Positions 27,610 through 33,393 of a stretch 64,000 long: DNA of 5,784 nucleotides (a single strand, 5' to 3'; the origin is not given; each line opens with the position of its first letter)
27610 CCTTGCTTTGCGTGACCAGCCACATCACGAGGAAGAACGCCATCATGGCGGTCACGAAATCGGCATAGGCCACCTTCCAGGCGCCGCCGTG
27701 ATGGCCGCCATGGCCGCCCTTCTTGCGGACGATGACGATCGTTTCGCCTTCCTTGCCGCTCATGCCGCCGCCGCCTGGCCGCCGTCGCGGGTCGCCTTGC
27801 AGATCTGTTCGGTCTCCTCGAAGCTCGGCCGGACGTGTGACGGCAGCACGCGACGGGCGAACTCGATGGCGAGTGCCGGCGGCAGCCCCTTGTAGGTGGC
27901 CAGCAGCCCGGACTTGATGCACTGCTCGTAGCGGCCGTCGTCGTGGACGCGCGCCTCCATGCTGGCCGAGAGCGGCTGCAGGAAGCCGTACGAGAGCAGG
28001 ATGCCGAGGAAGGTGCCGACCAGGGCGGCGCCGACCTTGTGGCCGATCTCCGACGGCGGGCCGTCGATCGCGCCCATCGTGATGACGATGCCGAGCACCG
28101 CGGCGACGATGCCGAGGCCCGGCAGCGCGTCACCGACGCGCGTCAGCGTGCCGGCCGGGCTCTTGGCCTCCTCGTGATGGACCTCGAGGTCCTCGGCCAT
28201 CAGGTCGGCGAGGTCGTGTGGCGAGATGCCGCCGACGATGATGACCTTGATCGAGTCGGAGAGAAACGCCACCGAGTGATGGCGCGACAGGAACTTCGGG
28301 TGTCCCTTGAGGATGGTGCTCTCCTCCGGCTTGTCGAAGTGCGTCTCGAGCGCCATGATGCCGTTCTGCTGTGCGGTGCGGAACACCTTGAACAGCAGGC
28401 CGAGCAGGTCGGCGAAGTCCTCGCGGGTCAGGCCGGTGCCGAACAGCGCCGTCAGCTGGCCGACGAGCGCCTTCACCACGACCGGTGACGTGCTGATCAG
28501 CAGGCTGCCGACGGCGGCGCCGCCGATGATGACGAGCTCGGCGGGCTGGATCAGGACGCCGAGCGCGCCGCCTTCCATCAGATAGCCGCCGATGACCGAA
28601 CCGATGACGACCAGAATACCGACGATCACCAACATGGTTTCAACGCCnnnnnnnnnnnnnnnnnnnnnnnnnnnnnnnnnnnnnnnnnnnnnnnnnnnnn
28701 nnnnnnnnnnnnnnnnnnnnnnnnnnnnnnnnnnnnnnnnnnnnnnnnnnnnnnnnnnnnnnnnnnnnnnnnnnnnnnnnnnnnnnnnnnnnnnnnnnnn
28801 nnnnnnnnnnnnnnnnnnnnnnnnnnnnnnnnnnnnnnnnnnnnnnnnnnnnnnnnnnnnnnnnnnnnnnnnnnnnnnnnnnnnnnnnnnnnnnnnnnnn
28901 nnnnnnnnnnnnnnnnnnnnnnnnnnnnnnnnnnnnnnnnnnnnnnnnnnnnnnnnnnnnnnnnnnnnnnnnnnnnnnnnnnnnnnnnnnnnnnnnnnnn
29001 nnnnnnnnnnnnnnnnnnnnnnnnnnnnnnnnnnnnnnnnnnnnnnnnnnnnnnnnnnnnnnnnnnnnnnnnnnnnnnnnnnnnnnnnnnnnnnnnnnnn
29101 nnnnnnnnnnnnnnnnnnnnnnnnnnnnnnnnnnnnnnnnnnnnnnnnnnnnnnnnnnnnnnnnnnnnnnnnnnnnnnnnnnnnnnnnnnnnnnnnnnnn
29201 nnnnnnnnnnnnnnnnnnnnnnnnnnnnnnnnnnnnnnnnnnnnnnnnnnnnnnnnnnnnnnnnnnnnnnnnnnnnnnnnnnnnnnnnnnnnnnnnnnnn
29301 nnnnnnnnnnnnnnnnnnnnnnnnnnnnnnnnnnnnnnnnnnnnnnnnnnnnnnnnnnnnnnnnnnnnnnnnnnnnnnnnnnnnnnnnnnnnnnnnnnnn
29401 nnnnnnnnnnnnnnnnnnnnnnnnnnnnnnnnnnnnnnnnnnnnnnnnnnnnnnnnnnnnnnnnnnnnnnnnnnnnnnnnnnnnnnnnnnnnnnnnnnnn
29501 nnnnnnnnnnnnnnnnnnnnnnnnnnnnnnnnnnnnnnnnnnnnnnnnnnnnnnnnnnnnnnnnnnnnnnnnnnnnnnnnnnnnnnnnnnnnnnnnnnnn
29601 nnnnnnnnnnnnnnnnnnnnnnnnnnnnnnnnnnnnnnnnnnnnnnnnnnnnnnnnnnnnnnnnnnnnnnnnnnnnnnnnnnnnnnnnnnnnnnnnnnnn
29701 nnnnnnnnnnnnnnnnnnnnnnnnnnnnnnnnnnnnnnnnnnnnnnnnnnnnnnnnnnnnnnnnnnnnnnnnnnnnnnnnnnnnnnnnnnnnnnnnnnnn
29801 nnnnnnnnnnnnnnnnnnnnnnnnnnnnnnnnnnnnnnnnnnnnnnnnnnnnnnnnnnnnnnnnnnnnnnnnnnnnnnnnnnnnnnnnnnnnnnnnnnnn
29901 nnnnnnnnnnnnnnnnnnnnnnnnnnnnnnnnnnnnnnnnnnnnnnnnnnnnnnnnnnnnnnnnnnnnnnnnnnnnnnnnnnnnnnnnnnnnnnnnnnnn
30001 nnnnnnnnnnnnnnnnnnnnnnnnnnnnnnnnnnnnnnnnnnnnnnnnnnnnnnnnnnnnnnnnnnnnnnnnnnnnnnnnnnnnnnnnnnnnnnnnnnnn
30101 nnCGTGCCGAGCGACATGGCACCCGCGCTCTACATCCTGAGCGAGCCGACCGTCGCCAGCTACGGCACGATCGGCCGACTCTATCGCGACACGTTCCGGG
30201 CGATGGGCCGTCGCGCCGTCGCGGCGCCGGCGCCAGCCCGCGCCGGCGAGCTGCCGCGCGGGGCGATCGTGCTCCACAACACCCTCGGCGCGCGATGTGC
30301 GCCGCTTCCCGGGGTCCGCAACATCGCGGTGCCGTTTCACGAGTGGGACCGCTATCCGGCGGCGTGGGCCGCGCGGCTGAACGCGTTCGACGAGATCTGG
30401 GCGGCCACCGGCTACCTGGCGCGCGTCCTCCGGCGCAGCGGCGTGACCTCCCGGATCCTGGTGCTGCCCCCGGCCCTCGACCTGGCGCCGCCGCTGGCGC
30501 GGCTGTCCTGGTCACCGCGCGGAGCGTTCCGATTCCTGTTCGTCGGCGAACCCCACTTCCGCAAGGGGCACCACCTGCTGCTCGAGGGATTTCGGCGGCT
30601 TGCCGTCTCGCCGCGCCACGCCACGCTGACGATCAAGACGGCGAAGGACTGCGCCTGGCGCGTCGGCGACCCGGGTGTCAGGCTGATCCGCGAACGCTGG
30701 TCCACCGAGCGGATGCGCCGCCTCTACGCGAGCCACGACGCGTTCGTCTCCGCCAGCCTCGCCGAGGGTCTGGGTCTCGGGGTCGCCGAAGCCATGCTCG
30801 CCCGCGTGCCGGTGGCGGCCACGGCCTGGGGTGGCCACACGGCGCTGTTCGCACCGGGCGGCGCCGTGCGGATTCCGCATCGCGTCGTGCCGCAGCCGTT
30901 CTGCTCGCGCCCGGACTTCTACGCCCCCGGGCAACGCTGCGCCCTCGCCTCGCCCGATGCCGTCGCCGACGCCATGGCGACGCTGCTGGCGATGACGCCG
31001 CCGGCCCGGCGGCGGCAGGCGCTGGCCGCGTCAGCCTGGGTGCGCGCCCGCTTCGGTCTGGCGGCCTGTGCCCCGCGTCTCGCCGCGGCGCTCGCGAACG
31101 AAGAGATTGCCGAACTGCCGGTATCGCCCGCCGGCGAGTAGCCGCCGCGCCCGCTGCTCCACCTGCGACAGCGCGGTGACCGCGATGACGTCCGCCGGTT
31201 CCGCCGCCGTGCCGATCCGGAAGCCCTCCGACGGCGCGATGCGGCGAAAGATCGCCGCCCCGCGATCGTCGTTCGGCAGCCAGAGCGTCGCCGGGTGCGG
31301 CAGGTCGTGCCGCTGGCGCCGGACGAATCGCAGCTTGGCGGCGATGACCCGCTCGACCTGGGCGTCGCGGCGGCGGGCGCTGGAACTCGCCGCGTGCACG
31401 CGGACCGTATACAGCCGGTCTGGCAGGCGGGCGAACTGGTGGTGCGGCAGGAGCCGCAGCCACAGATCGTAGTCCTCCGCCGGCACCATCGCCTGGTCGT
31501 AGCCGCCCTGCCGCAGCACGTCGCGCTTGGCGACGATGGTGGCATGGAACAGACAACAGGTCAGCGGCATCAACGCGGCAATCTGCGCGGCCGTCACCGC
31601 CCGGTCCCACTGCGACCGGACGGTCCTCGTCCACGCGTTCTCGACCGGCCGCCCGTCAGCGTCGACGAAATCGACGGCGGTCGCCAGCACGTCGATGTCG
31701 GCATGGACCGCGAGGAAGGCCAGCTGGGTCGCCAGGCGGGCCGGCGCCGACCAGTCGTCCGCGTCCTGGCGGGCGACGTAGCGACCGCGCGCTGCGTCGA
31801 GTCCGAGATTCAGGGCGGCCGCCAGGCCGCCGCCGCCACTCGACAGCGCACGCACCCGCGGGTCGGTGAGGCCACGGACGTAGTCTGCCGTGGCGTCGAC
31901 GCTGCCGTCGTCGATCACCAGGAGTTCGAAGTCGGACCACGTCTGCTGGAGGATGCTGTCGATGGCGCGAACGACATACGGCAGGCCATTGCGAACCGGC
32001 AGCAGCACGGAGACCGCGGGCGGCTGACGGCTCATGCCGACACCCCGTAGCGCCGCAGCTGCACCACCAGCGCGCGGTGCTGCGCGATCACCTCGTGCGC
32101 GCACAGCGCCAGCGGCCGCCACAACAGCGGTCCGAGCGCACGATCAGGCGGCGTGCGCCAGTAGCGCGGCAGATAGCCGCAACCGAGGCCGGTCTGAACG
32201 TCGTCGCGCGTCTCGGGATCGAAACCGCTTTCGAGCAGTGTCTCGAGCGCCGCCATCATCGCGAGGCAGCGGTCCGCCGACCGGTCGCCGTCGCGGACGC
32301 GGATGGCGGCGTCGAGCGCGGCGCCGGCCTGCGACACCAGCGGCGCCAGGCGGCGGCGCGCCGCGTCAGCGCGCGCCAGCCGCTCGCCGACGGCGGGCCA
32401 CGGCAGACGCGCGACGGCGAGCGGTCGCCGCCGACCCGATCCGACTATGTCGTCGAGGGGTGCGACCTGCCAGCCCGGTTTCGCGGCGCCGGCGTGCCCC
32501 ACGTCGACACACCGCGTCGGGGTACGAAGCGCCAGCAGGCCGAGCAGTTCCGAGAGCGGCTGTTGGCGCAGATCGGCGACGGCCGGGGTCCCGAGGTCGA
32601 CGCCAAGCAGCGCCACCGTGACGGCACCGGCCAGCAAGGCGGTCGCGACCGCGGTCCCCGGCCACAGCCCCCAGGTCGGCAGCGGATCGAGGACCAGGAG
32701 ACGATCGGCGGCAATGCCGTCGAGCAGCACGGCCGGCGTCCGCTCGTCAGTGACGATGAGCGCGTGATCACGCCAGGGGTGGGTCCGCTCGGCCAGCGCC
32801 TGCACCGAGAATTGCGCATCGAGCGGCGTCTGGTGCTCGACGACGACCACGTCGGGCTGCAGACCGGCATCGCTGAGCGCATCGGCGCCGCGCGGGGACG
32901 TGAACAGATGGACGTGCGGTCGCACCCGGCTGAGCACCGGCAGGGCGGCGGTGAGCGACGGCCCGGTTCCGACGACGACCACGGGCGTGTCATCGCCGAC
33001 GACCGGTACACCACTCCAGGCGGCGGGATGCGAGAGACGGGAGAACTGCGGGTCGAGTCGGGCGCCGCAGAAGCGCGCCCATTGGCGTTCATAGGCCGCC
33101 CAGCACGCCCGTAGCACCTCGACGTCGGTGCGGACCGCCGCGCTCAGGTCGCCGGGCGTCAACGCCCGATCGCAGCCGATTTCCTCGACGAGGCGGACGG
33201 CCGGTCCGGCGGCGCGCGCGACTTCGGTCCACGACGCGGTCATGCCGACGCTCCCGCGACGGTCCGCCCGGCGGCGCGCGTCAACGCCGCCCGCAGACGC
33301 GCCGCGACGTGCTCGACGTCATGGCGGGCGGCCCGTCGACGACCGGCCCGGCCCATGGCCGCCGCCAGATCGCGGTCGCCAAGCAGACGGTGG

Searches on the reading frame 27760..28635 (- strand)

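Call 3: search_protein_families(library=pfam, proteins=[window:27760-28635:-], max_evalue=0.01)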
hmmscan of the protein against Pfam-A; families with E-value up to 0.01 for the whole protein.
window:27760-28635:- (291 aa): 2 families
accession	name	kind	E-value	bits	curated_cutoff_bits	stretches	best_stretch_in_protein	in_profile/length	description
PF20560.3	MotA_N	-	1e-24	87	27.3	1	4-92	1-91/91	Motility protein A N-terminal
PF01618.21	MotA_ExbB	-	1.5e-10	41.4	22.9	1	126-230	11-118/127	MotA/TolQ/ExbB proton channel family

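Call 4: search_protein_families(library=ncbifam, proteins=[window:27760-28635:-], max_evalue=0.01)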
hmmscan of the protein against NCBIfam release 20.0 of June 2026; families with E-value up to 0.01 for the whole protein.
window:27760-28635:- (291 aa): 7 families
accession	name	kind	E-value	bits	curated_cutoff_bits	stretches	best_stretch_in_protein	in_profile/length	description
TIGR03818.1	MotA1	equivalog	1.3e-103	346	303.8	1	1-280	1-281/282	flagellar motor stator protein MotA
NF005997.1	PRK08124.1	equivalog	9.7e-25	87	340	1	3-269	5-251/259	flagellar motor stator protein MotA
NF006583.0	PRK09109.1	equivalog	1.3e-23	83.4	237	1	2-253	4-234/246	flagellar motor protein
NF006284.1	PRK08456.1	equivalog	3.3e-18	65.8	380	1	3-247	5-228/252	flagellar motor stator protein MotA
NF005383.1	PRK06926.1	equivalog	2.2e-12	46.6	394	1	3-247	12-233/271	flagellar motor protein MotP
NF006527.0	PRK08990.1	equivalog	2.7e-10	40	341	1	4-269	6-247/254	flagellar motor protein PomA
NF005237.0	PRK06743.1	equivalog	1.8e-08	34.1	373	1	5-231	24-232/277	flagellar motor protein MotP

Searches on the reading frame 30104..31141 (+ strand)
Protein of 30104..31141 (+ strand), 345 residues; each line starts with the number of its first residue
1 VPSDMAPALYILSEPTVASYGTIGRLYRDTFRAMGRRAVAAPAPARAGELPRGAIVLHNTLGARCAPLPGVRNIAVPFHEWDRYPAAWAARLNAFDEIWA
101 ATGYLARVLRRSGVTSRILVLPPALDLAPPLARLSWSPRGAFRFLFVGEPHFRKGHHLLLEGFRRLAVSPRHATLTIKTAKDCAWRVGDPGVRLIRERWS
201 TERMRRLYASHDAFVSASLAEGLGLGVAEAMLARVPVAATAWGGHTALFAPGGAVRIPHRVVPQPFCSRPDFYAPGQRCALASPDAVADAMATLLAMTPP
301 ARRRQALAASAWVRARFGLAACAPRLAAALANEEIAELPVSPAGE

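Call 37: search_protein_families(library=pfam, proteins=[window:30104-31141:+], max_evalue=0.00001)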
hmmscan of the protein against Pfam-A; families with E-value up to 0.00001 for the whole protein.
window:30104-31141:+ (345 aa): 2 families
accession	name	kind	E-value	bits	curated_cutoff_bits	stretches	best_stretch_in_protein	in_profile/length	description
PF13692.12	Glyco_trans_1_4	-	1.2e-12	48.8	27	1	143-252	3-118/142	Glycosyl transferases group 1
PF00534.26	Glycos_transf_1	-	2.3e-09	37.4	26.4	1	142-252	16-134/172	Glycosyl transferases group 1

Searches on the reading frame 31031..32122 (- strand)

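Call 37: search_protein_families(library=pfam, proteins=[window:31031-32122:-], max_evalue=0.00001)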
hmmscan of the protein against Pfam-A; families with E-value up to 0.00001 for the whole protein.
window:31031-32122:- (363 aa): 3 families
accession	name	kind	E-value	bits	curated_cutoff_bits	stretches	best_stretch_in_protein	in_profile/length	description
PF00535.33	Glycos_transf_2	-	1.8e-26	93.5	23.3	1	38-160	1-127/168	Glycosyl transferase family 2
PF10111.15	Glyco_tranf_2_2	-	1.1e-14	55.1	27.3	1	39-237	2-213/276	Glycosyltransferase like family 2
PF13641.12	Glyco_tranf_2_3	-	1.4e-10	42.1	27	1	35-237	2-208/230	Glycosyltransferase like family 2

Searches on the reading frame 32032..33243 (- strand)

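Call 37: search_protein_families(library=pfam, proteins=[window:32032-33243:-], max_evalue=0.00001)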
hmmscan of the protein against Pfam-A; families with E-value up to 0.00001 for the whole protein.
window:32032-33243:- (403 aa): 1 family
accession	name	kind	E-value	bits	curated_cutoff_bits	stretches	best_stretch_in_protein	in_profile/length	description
PF01973.23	MptE-like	-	1.1e-10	42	34.6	1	85-145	25-85/171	6-hydroxymethylpterin diphosphokinase MptE-like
